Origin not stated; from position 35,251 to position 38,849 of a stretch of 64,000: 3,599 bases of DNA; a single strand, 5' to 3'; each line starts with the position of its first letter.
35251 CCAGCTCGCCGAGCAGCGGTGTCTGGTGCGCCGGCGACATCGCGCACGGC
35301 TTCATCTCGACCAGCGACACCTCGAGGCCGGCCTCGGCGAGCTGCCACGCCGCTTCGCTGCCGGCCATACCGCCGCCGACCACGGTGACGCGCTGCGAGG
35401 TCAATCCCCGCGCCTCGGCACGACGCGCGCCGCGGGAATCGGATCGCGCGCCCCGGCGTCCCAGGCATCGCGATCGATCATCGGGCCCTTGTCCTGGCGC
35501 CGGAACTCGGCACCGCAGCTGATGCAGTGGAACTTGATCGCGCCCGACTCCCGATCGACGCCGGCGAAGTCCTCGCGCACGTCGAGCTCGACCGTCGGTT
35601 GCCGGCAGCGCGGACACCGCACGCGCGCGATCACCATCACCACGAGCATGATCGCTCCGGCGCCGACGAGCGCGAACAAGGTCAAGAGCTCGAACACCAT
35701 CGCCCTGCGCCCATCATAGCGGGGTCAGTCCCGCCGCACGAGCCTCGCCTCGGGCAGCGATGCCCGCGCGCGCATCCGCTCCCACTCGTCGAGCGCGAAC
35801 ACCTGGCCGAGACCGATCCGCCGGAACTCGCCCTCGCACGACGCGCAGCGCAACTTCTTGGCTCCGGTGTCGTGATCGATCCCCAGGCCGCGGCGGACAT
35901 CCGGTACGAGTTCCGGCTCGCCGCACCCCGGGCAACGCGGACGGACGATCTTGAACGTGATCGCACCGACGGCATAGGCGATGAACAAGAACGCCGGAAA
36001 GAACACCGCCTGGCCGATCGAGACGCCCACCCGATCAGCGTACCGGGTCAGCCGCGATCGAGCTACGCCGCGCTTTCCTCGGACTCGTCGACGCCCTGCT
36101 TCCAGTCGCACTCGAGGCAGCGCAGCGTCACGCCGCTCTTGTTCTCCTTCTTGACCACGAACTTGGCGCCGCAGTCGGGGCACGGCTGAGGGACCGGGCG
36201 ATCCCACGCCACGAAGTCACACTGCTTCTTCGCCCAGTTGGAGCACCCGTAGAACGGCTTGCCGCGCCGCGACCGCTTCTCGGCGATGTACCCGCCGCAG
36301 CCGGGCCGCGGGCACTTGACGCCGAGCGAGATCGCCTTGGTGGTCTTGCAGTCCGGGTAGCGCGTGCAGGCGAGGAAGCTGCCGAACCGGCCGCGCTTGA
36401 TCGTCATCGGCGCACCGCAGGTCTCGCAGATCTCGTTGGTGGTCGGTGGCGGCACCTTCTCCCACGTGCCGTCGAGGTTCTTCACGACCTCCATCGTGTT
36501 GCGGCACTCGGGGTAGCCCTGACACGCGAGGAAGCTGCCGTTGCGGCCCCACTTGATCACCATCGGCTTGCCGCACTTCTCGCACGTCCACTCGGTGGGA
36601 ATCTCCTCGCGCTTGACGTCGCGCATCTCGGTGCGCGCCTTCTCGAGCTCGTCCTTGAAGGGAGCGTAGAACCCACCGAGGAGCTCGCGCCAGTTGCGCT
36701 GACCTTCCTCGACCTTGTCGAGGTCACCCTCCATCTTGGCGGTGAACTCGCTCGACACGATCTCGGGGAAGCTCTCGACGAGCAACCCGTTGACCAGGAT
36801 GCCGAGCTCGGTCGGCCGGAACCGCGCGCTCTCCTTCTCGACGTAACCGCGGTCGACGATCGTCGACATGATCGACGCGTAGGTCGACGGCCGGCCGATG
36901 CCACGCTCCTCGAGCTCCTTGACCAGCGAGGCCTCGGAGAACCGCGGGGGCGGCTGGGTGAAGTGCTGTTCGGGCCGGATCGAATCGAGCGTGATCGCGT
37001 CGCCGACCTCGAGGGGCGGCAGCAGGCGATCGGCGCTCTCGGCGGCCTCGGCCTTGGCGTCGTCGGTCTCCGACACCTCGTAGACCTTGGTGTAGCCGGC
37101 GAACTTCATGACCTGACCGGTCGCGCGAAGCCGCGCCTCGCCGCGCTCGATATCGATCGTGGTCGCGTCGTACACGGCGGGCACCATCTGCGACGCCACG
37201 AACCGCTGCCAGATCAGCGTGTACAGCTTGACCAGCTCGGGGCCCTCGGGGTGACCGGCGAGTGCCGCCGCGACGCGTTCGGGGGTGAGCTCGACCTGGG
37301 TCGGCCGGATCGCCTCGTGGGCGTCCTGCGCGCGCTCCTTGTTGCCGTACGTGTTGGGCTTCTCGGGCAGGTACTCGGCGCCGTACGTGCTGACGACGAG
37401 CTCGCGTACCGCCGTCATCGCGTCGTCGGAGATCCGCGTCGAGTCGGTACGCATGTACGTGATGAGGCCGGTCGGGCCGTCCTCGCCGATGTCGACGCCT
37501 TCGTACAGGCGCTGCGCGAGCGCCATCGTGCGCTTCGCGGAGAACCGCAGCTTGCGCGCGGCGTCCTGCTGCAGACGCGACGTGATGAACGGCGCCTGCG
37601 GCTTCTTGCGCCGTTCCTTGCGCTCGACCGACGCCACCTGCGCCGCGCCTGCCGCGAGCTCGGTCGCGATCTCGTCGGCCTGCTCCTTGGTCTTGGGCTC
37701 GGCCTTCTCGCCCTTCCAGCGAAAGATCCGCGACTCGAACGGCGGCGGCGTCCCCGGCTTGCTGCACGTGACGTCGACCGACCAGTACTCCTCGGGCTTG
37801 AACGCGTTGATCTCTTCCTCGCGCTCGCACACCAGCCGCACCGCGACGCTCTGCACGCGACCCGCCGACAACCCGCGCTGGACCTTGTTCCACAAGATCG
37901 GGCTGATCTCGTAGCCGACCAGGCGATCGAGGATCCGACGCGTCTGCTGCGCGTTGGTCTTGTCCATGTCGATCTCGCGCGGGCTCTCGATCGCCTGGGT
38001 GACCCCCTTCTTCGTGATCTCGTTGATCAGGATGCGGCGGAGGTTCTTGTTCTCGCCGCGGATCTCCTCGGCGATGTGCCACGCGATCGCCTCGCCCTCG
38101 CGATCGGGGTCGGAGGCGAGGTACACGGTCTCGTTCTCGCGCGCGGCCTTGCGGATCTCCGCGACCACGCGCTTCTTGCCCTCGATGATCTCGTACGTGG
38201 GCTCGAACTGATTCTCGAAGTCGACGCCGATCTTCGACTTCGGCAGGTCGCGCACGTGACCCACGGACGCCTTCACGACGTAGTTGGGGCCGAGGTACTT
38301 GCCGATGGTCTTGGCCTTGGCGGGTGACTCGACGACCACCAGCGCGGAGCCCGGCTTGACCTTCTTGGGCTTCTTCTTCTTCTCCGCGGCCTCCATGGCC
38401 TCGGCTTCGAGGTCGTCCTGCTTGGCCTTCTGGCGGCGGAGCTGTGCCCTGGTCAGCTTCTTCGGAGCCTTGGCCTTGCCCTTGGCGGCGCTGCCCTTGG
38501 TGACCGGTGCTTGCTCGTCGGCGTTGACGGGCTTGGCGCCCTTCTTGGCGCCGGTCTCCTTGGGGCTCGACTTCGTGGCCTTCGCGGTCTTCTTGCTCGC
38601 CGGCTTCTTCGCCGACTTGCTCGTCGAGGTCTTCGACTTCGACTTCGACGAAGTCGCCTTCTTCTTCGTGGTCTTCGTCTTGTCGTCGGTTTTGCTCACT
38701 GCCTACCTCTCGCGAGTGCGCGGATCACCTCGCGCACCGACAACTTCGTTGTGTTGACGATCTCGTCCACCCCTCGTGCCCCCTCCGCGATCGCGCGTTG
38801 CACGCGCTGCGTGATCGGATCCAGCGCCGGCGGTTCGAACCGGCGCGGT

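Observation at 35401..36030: Tandem paralogous membrane-anchored zinc-ribbon mini-proteins wedged between topA and trmFO, translationally coupled to trmFO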

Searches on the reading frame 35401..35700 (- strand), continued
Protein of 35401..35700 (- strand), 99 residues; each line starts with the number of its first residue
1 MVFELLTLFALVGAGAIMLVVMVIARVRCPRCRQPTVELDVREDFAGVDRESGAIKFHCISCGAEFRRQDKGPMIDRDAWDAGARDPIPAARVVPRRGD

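Call 49: find_encoding_contigs(protein=P0023, flank=3000, max_places=2)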
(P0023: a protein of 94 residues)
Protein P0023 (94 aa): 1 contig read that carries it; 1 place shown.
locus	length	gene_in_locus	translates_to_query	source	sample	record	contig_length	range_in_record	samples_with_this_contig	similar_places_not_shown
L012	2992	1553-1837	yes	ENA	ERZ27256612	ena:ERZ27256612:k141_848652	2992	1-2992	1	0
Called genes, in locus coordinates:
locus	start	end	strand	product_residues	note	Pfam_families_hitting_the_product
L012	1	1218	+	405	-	?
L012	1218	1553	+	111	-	-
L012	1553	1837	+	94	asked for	-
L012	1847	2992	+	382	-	?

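Call 50: find_encoding_contigs(protein=P0052, flank=3000, max_places=2)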
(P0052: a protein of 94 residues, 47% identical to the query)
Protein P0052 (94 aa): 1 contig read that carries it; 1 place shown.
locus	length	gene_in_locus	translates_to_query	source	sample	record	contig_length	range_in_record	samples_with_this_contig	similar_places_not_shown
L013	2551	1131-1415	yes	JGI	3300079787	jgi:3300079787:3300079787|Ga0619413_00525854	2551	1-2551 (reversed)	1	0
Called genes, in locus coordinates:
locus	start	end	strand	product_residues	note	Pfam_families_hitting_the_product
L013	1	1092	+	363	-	PF01131:Topoisom_bac, PF01396:Zn_ribbon_Top1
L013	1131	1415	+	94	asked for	-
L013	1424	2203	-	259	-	-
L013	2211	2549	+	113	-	?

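Call 51: find_encoding_contigs(protein=P0026, flank=3000, max_places=2)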
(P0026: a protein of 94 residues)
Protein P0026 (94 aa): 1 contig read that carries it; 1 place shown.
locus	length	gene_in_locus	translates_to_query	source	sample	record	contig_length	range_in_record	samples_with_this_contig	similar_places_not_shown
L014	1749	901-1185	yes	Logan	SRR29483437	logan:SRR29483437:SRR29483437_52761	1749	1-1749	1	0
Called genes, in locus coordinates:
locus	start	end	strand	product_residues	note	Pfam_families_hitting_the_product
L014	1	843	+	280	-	?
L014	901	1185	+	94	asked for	-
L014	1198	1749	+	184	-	?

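Call 58: search_protein_families(library=padloc, proteins=[window:35404-35700:-], max_evalue=0.1)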
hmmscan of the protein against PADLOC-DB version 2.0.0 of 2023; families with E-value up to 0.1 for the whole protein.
window:35404-35700:- (99 aa): 0 families

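Call 67: fold_search(model_id=the predicted structure, library=pdb)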
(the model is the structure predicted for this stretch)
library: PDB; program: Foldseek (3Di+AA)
matches with E <= 10: 43; with E <= 0.001: 0
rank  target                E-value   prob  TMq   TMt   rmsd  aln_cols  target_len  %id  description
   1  8xuf_C                7.9e-01  0.38  0.29  0.50   6.2        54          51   13  CDF1 Dof domain in palindromic-bound complex with DNA duplex (released 2025-03-12)
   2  8ikm_A                1.5e+00  0.11  0.22  0.10   8.0        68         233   22  Trans complex of phospho parkin (released 2024-09-11)
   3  7us1_A                1.5e+00  0.09  0.22  0.10   8.4        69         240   22  Structure of parkin (R0RB) bound to two phospho-ubiquitin molecules (released 2022-06-22)
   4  8w31_A                1.8e+00  0.09  0.22  0.10   7.8        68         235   20  Crystal structure of parkin (R0RB):2pUb with activator compound (released 2024-08-21)
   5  8ram_M                2.0e+00  0.13  0.29  0.40   6.3        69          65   17  Structure of Sen1 bound RNA Polymerase II pre-termination complex (released 2024-10-30)
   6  8oz0_H                2.1e+00  0.18  0.29  0.21   4.7        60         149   27  Structure of a human 48S translation initiation complex with eIF4F and eIF4A (released 2024-02-07)
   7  5k2m_E                2.5e+00  0.11  0.25  0.40   5.0        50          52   24  Bifunctional LysX/ArgX from Thermococcus kodakarensis with LysW-gamma-AAA (released 2016-09-07)
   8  2js4_MODEL_1_A        3.3e+00  0.11  0.25  0.33   3.7        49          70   20  Solution NMR Structure of Bordetella bronchiseptica protein BB2007. Northeast Structural Genomics Consortium t (released 2007-07-10)
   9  8ikt_A                3.8e+00  0.06  0.22  0.10   7.9        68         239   22  Ternary trans-complex of phospho-parkin with cis ACT and pUb (released 2024-09-11)
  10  4kju_A                4.3e+00  0.03  0.16  0.19   8.9        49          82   18  Crystal structure of XIAP-Bir2 with a bound benzodiazepinone inhibitor. (released 2013-11-27)
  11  6tc7_AAA              4.3e+00  0.03  0.17  0.06   7.1        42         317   21  PAS-GAF bidomain of Glycine max phytochromeA (released 2020-05-06)
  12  2djk_MODEL_1_A        4.9e+00  0.04  0.17  0.14  11.6        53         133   13  Solution structure of the b' domain of thermophilic fungal protein disulfide isomerase (released 2006-04-25)
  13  8r44_A                4.9e+00  0.03  0.17  0.06   7.1        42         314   21  PAS-GAF bidomain of Glycine max phytochrome A (released 2025-01-08)
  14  9er4_A                5.2e+00  0.03  0.17  0.06   7.2        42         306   21  Room temperature structure of Glycine max phyA in Pr (released 2025-01-08)
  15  3nta_A                5.6e+00  0.14  0.24  0.05   2.0        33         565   15  Structure of the Shewanella loihica PV-4 NADH-dependent persulfide reductase (released 2010-12-08)
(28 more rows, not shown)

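Call 71: search_protein_families(library=pfam, alignment_id=A3, max_evalue=0.01)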
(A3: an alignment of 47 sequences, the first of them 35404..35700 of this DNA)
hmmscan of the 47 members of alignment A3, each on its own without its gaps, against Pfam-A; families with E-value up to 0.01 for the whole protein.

A. member 1, window:35404-35700:- (99 aa): 1 family
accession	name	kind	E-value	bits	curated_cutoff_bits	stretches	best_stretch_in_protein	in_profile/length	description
PF23548.1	Zn_ribbon_FGT1_2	-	0.0047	16.9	27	0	24-43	18-34/35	FORGETTER1 second zinc ribbon domain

B. families by the number of members that match (of 47 scanned): 29 families (the first 25 are shown)
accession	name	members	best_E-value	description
PF09723.15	Zn_ribbon_8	7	0.00054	Zinc ribbon domain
PF13453.11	Zn_ribbon_TFIIB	6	0.00093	Transcription factor zinc-finger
PF12760.12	Zn_ribbon_IS1595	3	0.00039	Transposase zinc-ribbon domain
PF01096.23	Zn_ribbon_TFIIS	3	0.0008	Transcription factor S-II (TFIIS)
PF22811.2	Zn_ribbon_NrdR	2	0.00023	Transcriptional repressor NrdR-like, N-terminal domain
PF07282.18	Cas12f1-like_TNB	2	0.00034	Cas12f1-like, TNB domain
PF14354.12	Lar_restr_allev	2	0.00037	Restriction alleviation protein Lar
PF17283.8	Zn_ribbon_SprT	2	0.00047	SprT-like zinc ribbon domain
PF23451.1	Zn_ribbon_PaaD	2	0.00061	PaaD zinc beta ribbon domain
PF24042.1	DUF7351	2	0.00089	Domain of unknown function (DUF7351)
PF17180.10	Zn_ribbon_3CxxC_2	2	0.00098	Zinc-binding domain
PF22747.2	Zn_ribbon_DUF2089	2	0.0046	DUF2089 zinc ribbon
PF13717.11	Zn_ribbon_4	1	4.1e-05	zinc-ribbon domain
PF23783.1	Zn_ribbon_TiaS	1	0.00039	TiaS C-terminal zinc ribbon domain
PF11781.13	Zn_ribbon_RRN7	1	0.00042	Zinc-finger of RNA-polymerase I-specific TFIIB, Rrn7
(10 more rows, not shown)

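Call 72: find_encoding_contigs(protein=P0034, flank=3000, max_places=2)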
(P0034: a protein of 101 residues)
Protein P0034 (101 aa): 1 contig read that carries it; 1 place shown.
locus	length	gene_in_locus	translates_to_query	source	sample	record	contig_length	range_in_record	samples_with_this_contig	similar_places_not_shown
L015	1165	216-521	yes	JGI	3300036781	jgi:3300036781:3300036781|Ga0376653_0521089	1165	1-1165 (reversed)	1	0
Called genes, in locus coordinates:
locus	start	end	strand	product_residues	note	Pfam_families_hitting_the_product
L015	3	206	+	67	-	?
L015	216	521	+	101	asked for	-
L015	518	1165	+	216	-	?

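Call 73: find_encoding_contigs(protein=P0048, flank=3000, max_places=2)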
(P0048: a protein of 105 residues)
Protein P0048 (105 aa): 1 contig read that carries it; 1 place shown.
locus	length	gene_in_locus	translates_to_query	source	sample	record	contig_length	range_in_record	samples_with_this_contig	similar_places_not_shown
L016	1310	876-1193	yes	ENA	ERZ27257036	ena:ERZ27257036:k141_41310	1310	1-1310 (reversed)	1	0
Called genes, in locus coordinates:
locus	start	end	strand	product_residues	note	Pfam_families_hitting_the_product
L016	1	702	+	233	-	?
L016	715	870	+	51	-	-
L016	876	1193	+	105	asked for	-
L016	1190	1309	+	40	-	?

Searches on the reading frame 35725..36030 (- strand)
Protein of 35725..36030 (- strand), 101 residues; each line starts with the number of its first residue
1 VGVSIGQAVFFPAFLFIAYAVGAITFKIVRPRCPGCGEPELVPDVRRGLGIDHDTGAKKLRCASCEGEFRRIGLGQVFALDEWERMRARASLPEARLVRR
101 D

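Call 5: search_protein_families(library=pfam, proteins=[window:35725-36030:-], max_evalue=1)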
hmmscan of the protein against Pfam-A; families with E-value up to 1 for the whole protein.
window:35725-36030:- (101 aa): 3 families
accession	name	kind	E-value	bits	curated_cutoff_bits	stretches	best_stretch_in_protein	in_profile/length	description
PF17283.8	Zn_ribbon_SprT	-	0.059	13.9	28.1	1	32-70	6-35/38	SprT-like zinc ribbon domain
PF13717.11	Zn_ribbon_4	-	0.2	12.1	30.3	0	57-69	23-35/36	zinc-ribbon domain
PF12760.12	Zn_ribbon_IS1595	-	0.47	10.9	25.4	1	30-66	18-44/46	Transposase zinc-ribbon domain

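Call 6: search_protein_families(library=ncbifam, proteins=[window:35725-36030:-], max_evalue=1)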
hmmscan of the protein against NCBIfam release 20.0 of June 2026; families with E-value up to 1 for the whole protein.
window:35725-36030:- (101 aa): 4 families
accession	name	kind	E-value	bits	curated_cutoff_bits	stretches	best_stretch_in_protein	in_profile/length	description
NF047912.1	ECs_2282_CxxC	subfamily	0.00061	19.7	37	1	32-70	4-38/60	ECs_2282 family putative zinc-binding protein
NF033497.1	rubre_like_arch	subfamily_domain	0.0094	15.6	32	1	59-74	16-31/34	rubrerythrin-like domain-containing protein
TIGR01562.1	FdhE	equivalog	0.092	12.3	187.65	1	27-71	181-222/305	formate dehydrogenase accessory protein FdhE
TIGR01053.1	LSD1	subfamily_domain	0.11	12.2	15.5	1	56-66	16-26/31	zinc finger domain-containing protein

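Call 10: find_homologous_proteins(query=window:35728-36030:-, max_evalue=0.01)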
Query window:35728-36030:- (101 aa): 1 proteins with E <= 0.01 among 11 candidates.
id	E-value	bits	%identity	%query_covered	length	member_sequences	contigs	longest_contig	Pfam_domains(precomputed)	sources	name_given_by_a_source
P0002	1.1e-56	207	90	100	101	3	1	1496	-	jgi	jgi:hypothetical protein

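Call 14: find_encoding_contigs(protein=P0002, flank=10000)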
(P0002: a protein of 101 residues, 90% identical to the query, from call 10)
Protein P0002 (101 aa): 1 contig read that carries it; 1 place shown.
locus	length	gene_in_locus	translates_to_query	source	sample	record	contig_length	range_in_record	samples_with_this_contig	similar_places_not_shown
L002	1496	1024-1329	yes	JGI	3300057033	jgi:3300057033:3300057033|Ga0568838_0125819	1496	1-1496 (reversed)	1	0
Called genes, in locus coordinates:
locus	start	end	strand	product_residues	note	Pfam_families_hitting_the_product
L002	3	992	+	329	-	?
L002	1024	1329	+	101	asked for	-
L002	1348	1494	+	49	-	?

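Call 58: search_protein_families(library=padloc, proteins=[window:35728-36030:-], max_evalue=0.1)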
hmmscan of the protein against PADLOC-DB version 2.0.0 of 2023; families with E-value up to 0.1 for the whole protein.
window:35728-36030:- (101 aa): 0 families

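Call 82: predict_structure(alignment_id=A5)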
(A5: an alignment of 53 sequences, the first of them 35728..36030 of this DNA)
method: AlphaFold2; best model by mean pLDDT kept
length: 101 residues; sequences in the alignment: 53
mean_pLDDT: 77.1   pTM: 0.50
mean pLDDT of the five models: 77.1, 73.5, 71.3, 69.8, 69.6
residues with pLDDT >= 90: 0; 70-90: 82; 50-70: 19; < 50: 0
segments of 3 or more residues with pLDDT < 50: none
pLDDT, mean of each block of 10 residues (from residue 1): 66 86 75 76 72 77 85 80 80 74 79
secondary structure, 60 per line:
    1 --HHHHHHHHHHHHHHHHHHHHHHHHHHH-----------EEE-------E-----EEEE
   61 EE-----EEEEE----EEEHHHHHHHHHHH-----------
elements in order: H3-29 E41-43 E57-62 E68-72 E77-79 H80-90

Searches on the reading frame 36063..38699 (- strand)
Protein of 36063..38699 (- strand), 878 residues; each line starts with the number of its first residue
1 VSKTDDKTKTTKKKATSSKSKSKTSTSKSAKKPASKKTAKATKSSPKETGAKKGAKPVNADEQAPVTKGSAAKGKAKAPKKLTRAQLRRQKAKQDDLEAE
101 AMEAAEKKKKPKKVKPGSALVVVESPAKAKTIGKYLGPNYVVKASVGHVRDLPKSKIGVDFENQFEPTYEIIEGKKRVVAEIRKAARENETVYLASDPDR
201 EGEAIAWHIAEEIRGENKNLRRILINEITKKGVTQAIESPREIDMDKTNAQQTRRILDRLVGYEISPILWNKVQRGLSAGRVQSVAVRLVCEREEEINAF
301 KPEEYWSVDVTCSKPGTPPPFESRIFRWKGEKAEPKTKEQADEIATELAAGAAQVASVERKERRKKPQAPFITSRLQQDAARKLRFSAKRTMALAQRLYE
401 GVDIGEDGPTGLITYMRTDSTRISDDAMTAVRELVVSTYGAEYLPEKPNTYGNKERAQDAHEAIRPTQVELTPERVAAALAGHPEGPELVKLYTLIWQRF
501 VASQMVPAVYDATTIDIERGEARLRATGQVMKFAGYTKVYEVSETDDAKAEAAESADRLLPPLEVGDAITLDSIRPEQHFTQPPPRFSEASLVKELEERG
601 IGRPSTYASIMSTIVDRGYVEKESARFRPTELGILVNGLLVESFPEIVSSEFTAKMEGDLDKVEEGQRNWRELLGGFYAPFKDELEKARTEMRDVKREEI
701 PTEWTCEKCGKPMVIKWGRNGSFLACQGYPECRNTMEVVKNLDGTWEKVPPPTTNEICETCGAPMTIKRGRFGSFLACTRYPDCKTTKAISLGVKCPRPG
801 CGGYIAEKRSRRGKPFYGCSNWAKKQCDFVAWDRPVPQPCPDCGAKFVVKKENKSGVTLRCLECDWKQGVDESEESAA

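Call 5: search_protein_families(library=pfam, proteins=[window:36063-38699:-], max_evalue=1)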
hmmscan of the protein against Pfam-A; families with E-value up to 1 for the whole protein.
window:36063-38699:- (878 aa): 12 families
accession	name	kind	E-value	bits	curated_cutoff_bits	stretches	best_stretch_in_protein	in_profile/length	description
PF01131.25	Topoisom_bac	-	7.3e-128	427.5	35.1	1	243-674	2-410/411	DNA topoisomerase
PF01396.24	Zn_ribbon_Top1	-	5.1e-33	113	32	3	756-790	2-36/39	Topoisomerase DNA binding C4 zinc finger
PF01751.28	Toprim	-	1.6e-19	70.3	23.1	1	120-228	2-96/96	Toprim domain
PF14354.12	Lar_restr_allev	-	0.011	16.4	28.6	1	838-874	4-47/58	Restriction alleviation protein Lar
PF13408.12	Zn_ribbon_recom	-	0.014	16.2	25.3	0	705-729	7-32/58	Recombinase zinc beta ribbon domain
PF18508.7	zf_C2H2_13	-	0.014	15.4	26.5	0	706-715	20-29/42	Zinc finger domain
PF13662.12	Toprim_4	-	0.045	14.4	25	1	180-223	35-84/85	Toprim domain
PF25164.1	CoiA_N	-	0.075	13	26.3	0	690-719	7-33/50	Competence protein CoiA, N-terminal domain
PF24029.1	DUF7340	-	0.12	12.6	27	1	836-859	5-27/62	Domain of unknown function (DUF7340)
PF13717.11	Zn_ribbon_4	-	0.28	11.6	30.3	1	840-865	5-32/36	zinc-ribbon domain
PF05191.20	ADK_lid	-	0.46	10.9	26.6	0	751-766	17-32/36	Adenylate kinase, active site lid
PF08792.16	A2L_zn_ribbon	-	0.55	10.4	22.9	1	703-716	3-16/33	A2L zinc ribbon domain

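Call 6: search_protein_families(library=ncbifam, proteins=[window:36063-38699:-], max_evalue=1)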
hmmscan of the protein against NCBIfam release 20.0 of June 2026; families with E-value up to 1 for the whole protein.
window:36063-38699:- (878 aa): 17 families
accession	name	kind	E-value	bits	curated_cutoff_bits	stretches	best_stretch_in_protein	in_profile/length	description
TIGR01051.1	topA_bact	equivalog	9.2e-251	834.3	456.4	2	120-738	1-631/632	type I DNA topoisomerase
NF004966.0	PRK06319.1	equivalog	9.4e-228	758.4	868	1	119-829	4-727/862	DNA topoisomerase I/SWI domain fusion protein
NF006451.0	PRK08780.1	equivalog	1.1e-208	695.5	1265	1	119-724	4-612/824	DNA topoisomerase I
TIGR01054.1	rgy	equivalog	1.1e-97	328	471.7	2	171-679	701-1167/1172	reverse gyrase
TIGR01057.1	topA_arch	equivalog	3.3e-78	263.4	458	1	140-732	40-618/618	DNA topoisomerase I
NF005829.0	PRK07726.1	subfamily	4e-73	247.2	597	1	173-737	77-643/669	DNA topoisomerase 3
NF004438.0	PRK05776.1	equivalog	3.6e-68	230.3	793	1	136-693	47-587/677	DNA topoisomerase I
NF005555.0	PRK07220.1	equivalog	6.9e-66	223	635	2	174-738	83-625/740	DNA topoisomerase I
NF011532.0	PRK14973.1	equivalog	4.5e-60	203.4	930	2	175-737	83-622/936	DNA topoisomerase I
TIGR01056.1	topB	subfamily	3.6e-56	191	515.75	1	179-752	85-662/706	DNA topoisomerase III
NF006032.0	PRK08173.1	equivalog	8.4e-40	136.3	1058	1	188-710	96-631/863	DNA topoisomerase III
NF011313.0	PRK14724.1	equivalog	1.8e-27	95.6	1088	1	174-711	85-652/988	DNA topoisomerase III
NF011482.0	PRK14892.1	equivalog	0.00067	19.5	109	1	839-871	23-55/101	putative transcription elongation factor Elf1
NF041070.1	carrier_LysW_Arch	domain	0.051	13.6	75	1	840-863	26-49/57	alpha-aminoadipate/glutamate carrier protein LysW/ArgW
TIGR03655.1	anti_R_Lar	subfamily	0.11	12.8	39.6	1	839-877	3-47/55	Lar family restriction alleviation protein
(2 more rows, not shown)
